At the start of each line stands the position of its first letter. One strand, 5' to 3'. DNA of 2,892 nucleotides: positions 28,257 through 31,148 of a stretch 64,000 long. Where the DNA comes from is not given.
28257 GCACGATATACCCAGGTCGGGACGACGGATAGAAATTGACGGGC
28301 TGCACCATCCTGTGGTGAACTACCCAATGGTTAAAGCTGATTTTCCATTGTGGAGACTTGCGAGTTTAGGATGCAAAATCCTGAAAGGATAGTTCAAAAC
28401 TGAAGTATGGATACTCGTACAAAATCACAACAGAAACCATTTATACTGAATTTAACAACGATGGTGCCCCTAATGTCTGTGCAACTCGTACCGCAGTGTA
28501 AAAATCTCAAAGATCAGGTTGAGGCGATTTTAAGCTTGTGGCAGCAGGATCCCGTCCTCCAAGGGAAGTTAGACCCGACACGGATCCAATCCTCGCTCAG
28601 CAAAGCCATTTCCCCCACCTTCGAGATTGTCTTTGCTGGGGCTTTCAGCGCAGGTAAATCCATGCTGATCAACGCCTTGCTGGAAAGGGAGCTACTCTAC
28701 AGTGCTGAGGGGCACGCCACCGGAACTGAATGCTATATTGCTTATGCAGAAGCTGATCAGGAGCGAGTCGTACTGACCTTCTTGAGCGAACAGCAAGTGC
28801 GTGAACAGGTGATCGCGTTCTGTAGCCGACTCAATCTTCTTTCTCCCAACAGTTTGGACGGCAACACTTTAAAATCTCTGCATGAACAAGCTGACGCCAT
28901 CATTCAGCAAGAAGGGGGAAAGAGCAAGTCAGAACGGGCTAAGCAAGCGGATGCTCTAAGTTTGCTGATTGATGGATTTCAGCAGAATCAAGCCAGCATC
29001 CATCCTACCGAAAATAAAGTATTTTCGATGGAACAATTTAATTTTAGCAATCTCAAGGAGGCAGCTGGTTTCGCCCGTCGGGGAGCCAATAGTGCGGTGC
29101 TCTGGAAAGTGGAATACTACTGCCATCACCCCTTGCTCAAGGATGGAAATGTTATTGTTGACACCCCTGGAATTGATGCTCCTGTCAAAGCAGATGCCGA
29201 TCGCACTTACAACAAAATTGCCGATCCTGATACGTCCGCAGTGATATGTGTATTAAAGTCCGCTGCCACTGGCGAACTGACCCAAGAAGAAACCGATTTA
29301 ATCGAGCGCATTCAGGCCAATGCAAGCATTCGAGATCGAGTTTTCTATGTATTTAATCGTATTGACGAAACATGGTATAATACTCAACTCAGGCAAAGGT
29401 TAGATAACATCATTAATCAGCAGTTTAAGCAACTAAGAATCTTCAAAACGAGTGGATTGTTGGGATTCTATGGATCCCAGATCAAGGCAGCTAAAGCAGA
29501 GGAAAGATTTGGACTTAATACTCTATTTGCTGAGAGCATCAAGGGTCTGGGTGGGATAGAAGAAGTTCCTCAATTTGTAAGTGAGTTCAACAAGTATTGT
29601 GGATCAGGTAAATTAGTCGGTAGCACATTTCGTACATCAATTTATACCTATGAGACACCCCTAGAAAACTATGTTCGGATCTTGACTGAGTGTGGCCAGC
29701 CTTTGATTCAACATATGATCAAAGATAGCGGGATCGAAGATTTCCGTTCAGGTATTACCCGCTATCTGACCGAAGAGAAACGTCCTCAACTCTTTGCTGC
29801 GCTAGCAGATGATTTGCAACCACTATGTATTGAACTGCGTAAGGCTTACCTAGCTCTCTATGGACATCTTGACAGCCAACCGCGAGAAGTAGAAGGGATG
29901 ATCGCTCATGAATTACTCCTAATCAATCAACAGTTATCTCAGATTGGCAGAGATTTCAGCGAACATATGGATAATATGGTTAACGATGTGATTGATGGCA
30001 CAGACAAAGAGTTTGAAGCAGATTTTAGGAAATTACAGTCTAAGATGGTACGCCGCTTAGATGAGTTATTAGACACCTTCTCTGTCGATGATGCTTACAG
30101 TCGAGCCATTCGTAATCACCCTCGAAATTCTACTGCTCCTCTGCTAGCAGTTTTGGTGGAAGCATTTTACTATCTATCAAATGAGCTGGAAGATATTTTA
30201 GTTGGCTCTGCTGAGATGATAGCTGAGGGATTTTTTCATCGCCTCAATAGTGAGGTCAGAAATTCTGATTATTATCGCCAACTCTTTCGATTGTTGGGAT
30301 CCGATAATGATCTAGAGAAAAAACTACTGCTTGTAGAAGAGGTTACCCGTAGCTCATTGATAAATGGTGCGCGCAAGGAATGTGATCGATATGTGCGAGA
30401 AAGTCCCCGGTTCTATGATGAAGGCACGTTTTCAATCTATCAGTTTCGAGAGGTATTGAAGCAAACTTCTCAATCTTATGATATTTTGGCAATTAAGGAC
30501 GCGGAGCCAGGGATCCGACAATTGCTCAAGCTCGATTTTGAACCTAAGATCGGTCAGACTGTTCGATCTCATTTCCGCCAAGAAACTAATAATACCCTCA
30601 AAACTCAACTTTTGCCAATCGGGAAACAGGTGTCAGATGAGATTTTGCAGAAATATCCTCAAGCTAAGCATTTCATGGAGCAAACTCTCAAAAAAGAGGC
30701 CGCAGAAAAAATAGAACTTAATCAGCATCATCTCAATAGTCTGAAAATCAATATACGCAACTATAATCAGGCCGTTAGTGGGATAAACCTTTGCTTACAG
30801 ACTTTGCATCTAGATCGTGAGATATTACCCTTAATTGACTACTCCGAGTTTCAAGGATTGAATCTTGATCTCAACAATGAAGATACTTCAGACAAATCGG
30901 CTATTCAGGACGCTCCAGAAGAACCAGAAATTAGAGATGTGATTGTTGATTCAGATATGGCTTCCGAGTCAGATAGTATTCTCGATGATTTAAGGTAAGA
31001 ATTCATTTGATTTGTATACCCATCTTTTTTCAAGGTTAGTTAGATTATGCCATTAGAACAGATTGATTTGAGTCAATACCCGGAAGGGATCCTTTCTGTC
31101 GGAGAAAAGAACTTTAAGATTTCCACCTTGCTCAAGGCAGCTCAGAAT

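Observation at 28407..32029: Candidate undescribed system: dynamin-like GTPase + two KGK-type small proteins + (eroded) HNH nuclease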

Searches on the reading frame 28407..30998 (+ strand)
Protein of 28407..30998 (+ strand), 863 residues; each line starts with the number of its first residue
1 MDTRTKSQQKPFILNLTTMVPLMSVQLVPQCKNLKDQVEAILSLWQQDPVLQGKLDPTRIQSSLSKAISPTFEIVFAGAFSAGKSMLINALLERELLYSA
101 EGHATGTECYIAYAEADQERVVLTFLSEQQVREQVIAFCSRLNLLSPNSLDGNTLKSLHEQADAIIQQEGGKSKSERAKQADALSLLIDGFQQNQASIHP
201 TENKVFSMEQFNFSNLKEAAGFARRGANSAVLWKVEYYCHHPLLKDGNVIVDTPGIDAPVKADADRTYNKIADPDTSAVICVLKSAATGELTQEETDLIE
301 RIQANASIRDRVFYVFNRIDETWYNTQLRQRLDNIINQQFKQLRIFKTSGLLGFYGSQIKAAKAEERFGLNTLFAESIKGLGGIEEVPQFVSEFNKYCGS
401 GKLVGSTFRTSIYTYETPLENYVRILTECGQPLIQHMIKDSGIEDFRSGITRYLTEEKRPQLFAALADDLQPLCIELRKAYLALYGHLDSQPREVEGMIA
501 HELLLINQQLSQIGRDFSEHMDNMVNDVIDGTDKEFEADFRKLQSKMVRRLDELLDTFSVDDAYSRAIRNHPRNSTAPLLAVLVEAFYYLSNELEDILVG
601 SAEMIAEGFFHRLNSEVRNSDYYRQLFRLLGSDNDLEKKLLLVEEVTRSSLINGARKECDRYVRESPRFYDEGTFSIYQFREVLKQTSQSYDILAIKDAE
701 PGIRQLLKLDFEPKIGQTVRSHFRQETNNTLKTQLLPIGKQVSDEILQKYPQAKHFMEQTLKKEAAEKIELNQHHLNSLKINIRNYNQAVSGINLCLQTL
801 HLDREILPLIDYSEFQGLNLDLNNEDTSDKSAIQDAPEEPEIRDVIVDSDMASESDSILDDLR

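Call 3: search_protein_families(library=pfam, proteins=[window:28407-30998:+], max_evalue=0.1)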
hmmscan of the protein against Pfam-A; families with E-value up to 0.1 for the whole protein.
window:28407-30998:+ (863 aa): 5 families
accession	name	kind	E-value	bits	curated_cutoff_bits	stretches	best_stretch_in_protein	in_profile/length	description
PF00350.29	Dynamin_N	-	2.1e-15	57.6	27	1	74-306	1-158/168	Dynamin family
PF01926.29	MMR_HSR1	-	5.8e-07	30.1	21.9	1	73-106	1-34/113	50S ribosome-binding GTPase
PF04548.22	AIG1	-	0.0012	18.6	27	1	249-343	52-149/212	AIG1 family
PF03193.22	RsgA_GTPase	-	0.053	13.8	30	0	62-95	98-130/174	RsgA GTPase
PF13521.12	AAA_28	-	0.099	13.3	27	0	74-104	2-26/164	AAA domain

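Call 4: search_protein_families(library=padloc, proteins=[window:28407-30998:+], max_evalue=1)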
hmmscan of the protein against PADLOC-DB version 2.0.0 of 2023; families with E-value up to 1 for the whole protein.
window:28407-30998:+ (863 aa): 4 families
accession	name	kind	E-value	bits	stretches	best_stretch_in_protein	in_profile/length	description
PDLC03839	LeoA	-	2.4e-09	34.8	2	66-93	51-79/559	-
PDLC03841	LeoBC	-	6.7e-07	26.8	1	70-185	76-98/601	-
PDLC03347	MTase_II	-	0.0063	13.3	1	123-279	157-305/488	Type II methyltransferase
PDLC03840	LeoA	-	0.043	10.8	1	58-94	40-76/577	-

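Call 5: search_protein_families(library=ncbifam, proteins=[window:28407-30998:+], max_evalue=0.1)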
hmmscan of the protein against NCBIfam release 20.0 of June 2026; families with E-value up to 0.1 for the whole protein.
window:28407-30998:+ (863 aa): 7 families
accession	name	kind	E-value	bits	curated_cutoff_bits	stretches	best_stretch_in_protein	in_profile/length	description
NF052648.1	DynmDynABac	equivalog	3.8e-08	31.7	1600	1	69-275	608-796/1187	dynamin GTPase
NF000908.1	PRK00089.1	equivalog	1.8e-06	27.4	237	1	249-353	54-153/291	GTPase Era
TIGR03918.1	GTP_HydF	equivalog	0.002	17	325.55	0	72-104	8-40/392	[FeFe] hydrogenase H-cluster maturation GTPase HydF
TIGR00231.1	small_GTP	domain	0.0042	16.9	42.5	0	71-103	3-35/164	GTP-binding protein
NF003661.0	PRK05291.1-3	equivalog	0.0058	16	380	1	50-96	195-241/448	tRNA uridine-5-carboxymethylaminomethyl(34) synthesis GTPase MnmE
TIGR03598.1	GTPase_YsxC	equivalog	0.027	14.2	124.45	1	71-96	18-43/186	ribosome biogenesis GTP-binding protein YihA/YsxC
NF041922.1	DLP_LeoA_gen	subfamily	0.071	12.1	325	1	58-94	36-72/532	LeoA/HP0731 family dynamin-like GTPase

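Call 7: find_homologous_proteins(query=window:28407-30998:+, max_evalue=0.00001)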
Query window:28407-30998:+ (863 aa): 1437 proteins with E <= 0.00001 among 8000 candidates; the best 120 are listed.
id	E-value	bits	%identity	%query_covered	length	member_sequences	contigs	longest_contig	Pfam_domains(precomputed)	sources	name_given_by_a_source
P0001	0.0e+0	1721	92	97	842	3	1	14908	PF01926.30,PF00350.30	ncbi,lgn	ncbi:MAG: dynamin family protein [Cyanophyceae cyanobacterium]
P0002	0.0e+0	1556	83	97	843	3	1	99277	PF01926.30,PF00350.30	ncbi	-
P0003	0.0e+0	1524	82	97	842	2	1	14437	PF01926.30,PF00350.30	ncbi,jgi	-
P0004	0.0e+0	1484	80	97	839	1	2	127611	PF01926.30,PF00350.30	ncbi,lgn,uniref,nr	ncbi:dynamin family protein [Thermostichus vulcanus]|uniref:Dynamin family protein n=1 Tax=Thermosti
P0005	0.0e+0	1384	75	97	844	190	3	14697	PF01926.30,PF00350.30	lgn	-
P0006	0.0e+0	1354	73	97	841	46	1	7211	PF01926.30,PF00350.30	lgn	-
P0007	0.0e+0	1328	71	97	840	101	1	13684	PF01926.30,PF00350.30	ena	-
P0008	0.0e+0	1176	67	93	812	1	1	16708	PF01926.30,PF00350.30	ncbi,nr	ncbi:MAG: dynamin-like GTPase family protein [Cyanobacteriota bacterium]|nr:dynamin-like GTPase fami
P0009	0.0e+0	1135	67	86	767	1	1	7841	PF01926.30,PF00350.30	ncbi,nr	ncbi:MAG: dynamin-like GTPase family protein [Synechococcaceae cyanobacterium SM2_3_1]|nr:dynamin-li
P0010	0.0e+0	1111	62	93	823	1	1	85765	PF01926.30,PF00350.30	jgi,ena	-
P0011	0.0e+0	1109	64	92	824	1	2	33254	PF01926.30,PF00350.30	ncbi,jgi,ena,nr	ncbi:MAG: dynamin-like GTPase family protein [Chroococcidiopsidaceae cyanobacterium CP_BM_ER_R8_30]|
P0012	0.0e+0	1109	62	93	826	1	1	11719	PF01926.30,PF00350.30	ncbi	-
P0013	0.0e+0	1105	63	91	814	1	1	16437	PF01926.30,PF00350.30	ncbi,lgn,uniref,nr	ncbi:MAG: dynamin-like GTPase family protein [Gomphosphaeria aponina SAG 52.96 = DSM 107014]|uniref:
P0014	0.0e+0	1102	62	92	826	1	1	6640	PF01926.30,PF00350.30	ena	-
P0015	0.0e+0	1099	61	94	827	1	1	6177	PF01926.30,PF00350.30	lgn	-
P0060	0.0e+0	1081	63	91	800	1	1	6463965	PF01926.30,PF00350.30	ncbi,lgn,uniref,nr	ncbi:hypothetical protein NOS3756_35130 [Nostoc sp. NIES-3756]|uniref:dynamin-like GTPase family pro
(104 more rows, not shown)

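Call 10: search_solved_structures(query=window:28407-30998:+, show_alignments=1)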
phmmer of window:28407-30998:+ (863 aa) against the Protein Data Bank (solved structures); distinct sequences matched with E-value up to 0.001: 4.
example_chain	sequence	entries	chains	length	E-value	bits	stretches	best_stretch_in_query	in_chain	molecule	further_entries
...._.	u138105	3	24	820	4.9e-299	997.5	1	26-814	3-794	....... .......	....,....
9em9_A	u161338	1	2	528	4.9e-190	637.1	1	26-505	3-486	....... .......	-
6jfk_A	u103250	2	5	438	2e-05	26.5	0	230-323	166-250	Mitofusin-2,cDNA FLJ57997, highly similar to Transmembrane GTPase MFN2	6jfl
6jfm_A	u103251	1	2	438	3.8e-05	25.6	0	230-323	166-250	Mitofusin-2,Mitofusin-2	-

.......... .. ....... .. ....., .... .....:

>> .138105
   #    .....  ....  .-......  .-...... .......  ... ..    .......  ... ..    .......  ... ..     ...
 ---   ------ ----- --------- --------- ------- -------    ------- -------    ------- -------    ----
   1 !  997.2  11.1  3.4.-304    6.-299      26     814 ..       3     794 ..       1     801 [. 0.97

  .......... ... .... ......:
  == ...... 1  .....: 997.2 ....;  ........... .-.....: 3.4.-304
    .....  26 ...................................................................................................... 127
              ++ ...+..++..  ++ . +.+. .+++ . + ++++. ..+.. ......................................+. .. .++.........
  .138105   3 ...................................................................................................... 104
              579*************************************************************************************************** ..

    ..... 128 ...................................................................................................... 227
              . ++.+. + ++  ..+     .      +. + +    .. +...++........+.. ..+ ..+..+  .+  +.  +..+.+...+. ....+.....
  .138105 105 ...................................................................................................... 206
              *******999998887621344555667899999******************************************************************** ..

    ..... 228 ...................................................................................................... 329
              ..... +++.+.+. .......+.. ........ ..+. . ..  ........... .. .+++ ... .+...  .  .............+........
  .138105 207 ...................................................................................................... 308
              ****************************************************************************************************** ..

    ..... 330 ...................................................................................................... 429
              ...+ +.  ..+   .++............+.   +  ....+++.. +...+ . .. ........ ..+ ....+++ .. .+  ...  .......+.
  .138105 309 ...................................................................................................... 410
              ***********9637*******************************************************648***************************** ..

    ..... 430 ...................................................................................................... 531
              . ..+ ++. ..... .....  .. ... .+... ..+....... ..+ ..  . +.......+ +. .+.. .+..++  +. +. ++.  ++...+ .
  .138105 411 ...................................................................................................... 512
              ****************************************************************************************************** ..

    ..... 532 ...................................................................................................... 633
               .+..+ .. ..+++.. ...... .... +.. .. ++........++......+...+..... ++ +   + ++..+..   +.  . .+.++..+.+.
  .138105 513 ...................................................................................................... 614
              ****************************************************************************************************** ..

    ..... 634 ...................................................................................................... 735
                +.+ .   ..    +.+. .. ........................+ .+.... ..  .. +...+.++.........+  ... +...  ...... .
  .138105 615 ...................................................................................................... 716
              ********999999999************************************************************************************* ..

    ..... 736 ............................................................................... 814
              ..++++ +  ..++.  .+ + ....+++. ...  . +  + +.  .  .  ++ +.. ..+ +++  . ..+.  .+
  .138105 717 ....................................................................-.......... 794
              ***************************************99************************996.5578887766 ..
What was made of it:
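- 28407..30998 (+): KGK-clade dynamin-like GTPase, orthologue of SynDLP/Slr0869. The longest ORF is 863 aa; the likely true start is 28476 (840 aa). PDB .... at E=5e-299, residues 26-814 aligned to 3-794 (call 10); Dynamin_N (call 3); 1437 homologues at about 60% identity across cyanobacteria (call 7)
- On KGK-clade cyanobacterial DLP (SynDLP family): phmmer against the PDB: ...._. at E=4.9e-299, query residues 26-814 aligned to chain residues 3-794 (call 10)
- Closest known: Nostoc punctiforme BDLP and the tandem A/B cyanobacterial DLPs. Different: No BDLP structure passed the E<=0.001 threshold in the PDB sequence search, where only Slr0869 and mitofusin chains did (call 10).
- PDB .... (Slr0869) at E=5e-299, aligned nearly end to end (call 10).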

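Call 11: find_encoding_contigs(protein=P0004, flank=8000, max_places=3)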
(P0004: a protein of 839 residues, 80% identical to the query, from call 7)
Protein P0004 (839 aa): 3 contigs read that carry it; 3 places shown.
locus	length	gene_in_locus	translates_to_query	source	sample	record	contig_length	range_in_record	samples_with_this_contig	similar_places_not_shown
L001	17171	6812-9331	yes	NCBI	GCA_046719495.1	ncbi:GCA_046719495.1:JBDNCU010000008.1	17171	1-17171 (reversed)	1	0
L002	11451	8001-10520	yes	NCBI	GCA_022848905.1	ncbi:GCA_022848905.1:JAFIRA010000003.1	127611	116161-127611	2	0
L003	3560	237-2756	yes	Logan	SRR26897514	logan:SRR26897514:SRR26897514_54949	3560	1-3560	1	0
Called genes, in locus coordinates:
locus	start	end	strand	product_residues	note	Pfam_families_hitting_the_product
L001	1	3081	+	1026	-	PF07733:DNA_pol3_alpha, PF17657:DNA_pol3_finger, PF14579:HHH_6, PF01336:tRNA_anti-codon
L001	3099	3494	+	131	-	PF27154:ORF11_beta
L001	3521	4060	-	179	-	-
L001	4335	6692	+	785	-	PF00580:UvrD-helicase, PF13245:AAA_19, PF13604:AAA_30 (faint), PF13361:UvrD_C, PF13538:UvrD_C_2, PF21196:PcrA_UvrD_tudor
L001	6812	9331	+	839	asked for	PF00350:Dynamin_N, PF01926:MMR_HSR1 (faint)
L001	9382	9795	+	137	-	PF08872:KGK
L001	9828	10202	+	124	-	PF08872:KGK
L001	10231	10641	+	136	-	PF08872:KGK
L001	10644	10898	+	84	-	PF13395:HNH_4 (faint), PF01844:HNH, PF14279:HNH_5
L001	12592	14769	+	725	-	-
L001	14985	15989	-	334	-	PF13620:CarboxypepD_reg, PF13715:CarbopepD_reg_2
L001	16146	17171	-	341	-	PF13620:CarboxypepD_reg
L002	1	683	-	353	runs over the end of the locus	PF00586:AIRS, PF02769:AIRS_C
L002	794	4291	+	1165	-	PF02811:PHP, PF07733:DNA_pol3_alpha, PF17657:DNA_pol3_finger, PF14579:HHH_6, PF01336:tRNA_anti-codon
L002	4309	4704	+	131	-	PF27154:ORF11_beta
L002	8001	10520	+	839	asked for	PF00350:Dynamin_N, PF01926:MMR_HSR1 (faint)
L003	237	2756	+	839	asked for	PF00350:Dynamin_N, PF01926:MMR_HSR1 (faint)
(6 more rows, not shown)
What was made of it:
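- In Thermostichus-like genomes the operon follows dnaE and a UvrD-type helicase gene (call 11).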

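Call 12: find_encoding_contigs(protein=P0002, flank=8000, max_places=3)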
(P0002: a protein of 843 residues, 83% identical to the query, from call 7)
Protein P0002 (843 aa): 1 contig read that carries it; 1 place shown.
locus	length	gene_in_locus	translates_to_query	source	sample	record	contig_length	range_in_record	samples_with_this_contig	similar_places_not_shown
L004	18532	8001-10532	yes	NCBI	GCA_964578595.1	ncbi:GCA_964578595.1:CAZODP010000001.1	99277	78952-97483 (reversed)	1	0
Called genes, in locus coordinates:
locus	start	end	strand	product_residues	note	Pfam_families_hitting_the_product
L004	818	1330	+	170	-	-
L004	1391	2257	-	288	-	PF00132:Hexapep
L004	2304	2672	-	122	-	PF10639:TMEM234 (weak), PF00892:EamA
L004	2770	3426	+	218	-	PF04755:PAP_fibrillin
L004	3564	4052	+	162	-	-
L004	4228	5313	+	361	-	PF13439:Glyco_transf_4 (weak), PF20706:GT4-conflict (weak), PF00534:Glycos_transf_1, PF13692:Glyco_trans_1_4, PF13524:Glyco_trans_1_2 (weak)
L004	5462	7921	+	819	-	PF02638:GHL10, PF13200:DUF4015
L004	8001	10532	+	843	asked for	PF00350:Dynamin_N, PF01926:MMR_HSR1 (faint)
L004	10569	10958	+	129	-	PF08872:KGK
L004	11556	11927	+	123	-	PF08872:KGK (weak)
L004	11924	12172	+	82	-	PF01844:HNH, PF14279:HNH_5, PF13395:HNH_4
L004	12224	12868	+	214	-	PF02570:CbiC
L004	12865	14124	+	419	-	PF00590:TP_methylase, PF02390:Methyltransf_4 (weak), PF13847:Methyltransf_31 (faint)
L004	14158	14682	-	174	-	PF14559:TPR_19 (faint), PF13424:TPR_12 (weak), PF00515:TPR_1, PF07719:TPR_2, PF13424:TPR_12 (weak), PF13428:TPR_14 (weak), PF13432:TPR_16, PF13414:TPR_11, +2 more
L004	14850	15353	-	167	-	PF00210:Ferritin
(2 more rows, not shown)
